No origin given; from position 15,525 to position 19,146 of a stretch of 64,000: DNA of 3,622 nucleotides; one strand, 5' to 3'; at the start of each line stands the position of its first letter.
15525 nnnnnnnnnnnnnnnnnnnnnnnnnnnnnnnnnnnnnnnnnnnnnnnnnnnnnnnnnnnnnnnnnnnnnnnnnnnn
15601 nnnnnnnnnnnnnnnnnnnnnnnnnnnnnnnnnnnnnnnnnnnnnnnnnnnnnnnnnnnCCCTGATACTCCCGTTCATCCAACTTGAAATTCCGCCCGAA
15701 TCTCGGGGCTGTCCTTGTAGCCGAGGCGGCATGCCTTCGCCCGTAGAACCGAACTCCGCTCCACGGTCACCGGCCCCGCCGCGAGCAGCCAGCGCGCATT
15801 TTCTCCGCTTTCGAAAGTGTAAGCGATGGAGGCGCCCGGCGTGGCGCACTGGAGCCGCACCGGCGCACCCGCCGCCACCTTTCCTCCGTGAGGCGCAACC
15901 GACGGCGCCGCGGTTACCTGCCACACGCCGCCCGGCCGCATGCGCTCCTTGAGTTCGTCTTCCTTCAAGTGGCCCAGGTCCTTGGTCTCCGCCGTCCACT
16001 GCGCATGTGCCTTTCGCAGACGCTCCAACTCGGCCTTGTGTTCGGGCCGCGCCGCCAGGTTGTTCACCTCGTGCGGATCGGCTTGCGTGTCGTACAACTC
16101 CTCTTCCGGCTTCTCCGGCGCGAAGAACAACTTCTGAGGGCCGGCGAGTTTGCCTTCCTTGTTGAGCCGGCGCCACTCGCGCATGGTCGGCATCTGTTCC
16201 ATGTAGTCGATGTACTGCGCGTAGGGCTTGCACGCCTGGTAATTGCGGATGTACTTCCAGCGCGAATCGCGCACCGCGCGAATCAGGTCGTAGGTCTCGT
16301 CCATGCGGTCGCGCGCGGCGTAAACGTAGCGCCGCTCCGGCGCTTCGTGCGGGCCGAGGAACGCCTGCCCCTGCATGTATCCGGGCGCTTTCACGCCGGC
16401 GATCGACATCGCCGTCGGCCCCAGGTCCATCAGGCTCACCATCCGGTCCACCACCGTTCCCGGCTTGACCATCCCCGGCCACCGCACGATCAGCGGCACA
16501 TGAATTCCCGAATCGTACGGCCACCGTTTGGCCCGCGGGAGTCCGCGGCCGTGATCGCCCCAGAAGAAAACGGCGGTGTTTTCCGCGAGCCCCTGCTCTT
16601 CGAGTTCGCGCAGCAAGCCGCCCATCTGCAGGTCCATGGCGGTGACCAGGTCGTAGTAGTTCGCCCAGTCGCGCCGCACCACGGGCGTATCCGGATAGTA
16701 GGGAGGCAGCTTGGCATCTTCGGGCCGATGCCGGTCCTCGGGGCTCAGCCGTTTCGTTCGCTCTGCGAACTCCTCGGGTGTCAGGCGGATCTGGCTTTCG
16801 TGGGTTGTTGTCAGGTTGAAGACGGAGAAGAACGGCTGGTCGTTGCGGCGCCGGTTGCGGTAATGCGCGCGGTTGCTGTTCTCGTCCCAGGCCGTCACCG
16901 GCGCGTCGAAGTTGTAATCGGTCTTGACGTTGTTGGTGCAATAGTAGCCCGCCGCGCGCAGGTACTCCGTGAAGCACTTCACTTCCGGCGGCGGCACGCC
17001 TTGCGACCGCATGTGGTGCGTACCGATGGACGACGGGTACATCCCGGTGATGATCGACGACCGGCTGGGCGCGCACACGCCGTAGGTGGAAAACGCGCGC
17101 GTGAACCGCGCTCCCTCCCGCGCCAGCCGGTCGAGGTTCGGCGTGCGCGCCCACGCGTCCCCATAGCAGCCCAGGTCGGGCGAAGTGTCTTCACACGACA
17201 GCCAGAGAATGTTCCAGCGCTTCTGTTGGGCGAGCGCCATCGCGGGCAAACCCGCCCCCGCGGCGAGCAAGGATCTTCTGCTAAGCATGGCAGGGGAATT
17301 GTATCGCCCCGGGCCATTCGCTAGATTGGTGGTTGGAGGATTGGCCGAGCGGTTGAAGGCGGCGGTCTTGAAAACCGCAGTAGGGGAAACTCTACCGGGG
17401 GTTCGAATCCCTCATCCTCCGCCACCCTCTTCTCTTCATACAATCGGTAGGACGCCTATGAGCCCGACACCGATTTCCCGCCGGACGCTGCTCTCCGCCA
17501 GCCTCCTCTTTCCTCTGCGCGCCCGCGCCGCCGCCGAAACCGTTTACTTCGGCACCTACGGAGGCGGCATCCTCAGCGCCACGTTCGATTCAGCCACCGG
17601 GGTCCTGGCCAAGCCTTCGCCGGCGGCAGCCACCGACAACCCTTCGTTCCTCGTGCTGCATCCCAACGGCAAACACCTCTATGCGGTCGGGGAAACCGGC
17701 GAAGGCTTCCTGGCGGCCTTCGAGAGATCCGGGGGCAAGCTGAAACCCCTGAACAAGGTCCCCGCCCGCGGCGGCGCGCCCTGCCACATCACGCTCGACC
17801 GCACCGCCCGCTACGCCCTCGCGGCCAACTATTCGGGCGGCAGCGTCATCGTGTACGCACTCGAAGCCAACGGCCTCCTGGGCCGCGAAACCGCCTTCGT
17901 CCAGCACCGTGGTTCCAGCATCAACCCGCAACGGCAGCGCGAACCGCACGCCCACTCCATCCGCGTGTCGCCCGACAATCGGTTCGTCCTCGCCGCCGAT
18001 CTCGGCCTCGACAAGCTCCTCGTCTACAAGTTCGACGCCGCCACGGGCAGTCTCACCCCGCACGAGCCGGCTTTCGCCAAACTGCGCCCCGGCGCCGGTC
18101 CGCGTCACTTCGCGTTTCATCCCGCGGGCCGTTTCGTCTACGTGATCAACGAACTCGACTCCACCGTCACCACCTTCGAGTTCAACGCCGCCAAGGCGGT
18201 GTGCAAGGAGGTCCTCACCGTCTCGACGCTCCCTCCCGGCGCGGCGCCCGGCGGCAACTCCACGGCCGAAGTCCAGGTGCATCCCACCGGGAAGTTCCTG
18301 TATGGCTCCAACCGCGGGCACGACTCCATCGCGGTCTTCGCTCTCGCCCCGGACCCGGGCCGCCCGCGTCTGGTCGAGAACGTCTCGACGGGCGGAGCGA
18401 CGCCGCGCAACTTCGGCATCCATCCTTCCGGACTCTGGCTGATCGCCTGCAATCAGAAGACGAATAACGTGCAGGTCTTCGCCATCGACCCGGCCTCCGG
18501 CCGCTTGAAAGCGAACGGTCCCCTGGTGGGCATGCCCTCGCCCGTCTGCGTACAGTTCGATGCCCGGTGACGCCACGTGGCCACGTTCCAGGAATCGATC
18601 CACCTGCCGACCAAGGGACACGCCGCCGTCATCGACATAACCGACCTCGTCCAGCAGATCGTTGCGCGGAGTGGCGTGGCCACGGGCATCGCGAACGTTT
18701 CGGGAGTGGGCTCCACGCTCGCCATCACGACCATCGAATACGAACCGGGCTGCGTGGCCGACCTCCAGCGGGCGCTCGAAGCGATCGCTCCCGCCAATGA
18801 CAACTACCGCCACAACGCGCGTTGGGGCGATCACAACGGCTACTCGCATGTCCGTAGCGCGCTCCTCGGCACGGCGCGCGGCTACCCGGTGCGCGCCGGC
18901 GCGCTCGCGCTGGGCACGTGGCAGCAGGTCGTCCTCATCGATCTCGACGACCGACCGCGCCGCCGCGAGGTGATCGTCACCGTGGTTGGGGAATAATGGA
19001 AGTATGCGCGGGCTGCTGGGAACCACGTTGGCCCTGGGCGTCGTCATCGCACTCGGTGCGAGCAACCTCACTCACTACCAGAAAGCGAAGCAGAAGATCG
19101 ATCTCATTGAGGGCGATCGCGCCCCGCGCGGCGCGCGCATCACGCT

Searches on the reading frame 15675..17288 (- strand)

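Call 79: search_protein_families(library=pfam, proteins=[window:15675-17288:-], max_evalue=0.0001)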
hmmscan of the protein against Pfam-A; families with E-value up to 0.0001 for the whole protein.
window:15675-17288:- (537 aa): 4 families
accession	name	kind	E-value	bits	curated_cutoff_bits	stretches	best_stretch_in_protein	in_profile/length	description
PF00884.28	Sulfatase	-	5.1e-42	144.7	25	1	26-299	2-301/301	Sulfatase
PF16347.10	SGSH_C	-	4.7e-20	72.7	29.3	1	254-359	8-119/154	N-sulphoglucosamine sulphohydrolase, C-terminal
PF01663.27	Phosphodiest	-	7.9e-08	32.7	23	0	45-89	16-61/342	Type I phosphodiesterase / nucleotide pyrophosphatase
PF13290.12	CHB_HEX_C_1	-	6.9e-05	23.1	22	0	466-527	1-63/67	Chitobiase/beta-hexosaminidase C-terminal domain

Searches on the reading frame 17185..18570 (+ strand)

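Call 79: search_protein_families(library=pfam, proteins=[window:17185-18570:+], max_evalue=0.0001)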
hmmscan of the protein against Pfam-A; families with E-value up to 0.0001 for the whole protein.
window:17185-18570:+ (461 aa): 1 family
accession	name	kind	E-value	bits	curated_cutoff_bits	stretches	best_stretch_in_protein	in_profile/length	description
PF10282.15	Lactonase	-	2.1e-111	372.9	21.7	1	119-458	1-344/344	Lactonase, 7-bladed beta-propeller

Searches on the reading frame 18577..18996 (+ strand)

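Call 89: search_protein_families(library=pfam, proteins=[window:18577-18996:+], max_evalue=0.001)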
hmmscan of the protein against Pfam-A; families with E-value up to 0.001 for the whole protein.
window:18577-18996:+ (139 aa): 1 family
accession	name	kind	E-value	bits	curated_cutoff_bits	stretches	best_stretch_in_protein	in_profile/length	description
PF01894.22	UPF0047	-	1.1e-30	106.6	27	1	20-136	1-117/117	Uncharacterised protein family UPF0047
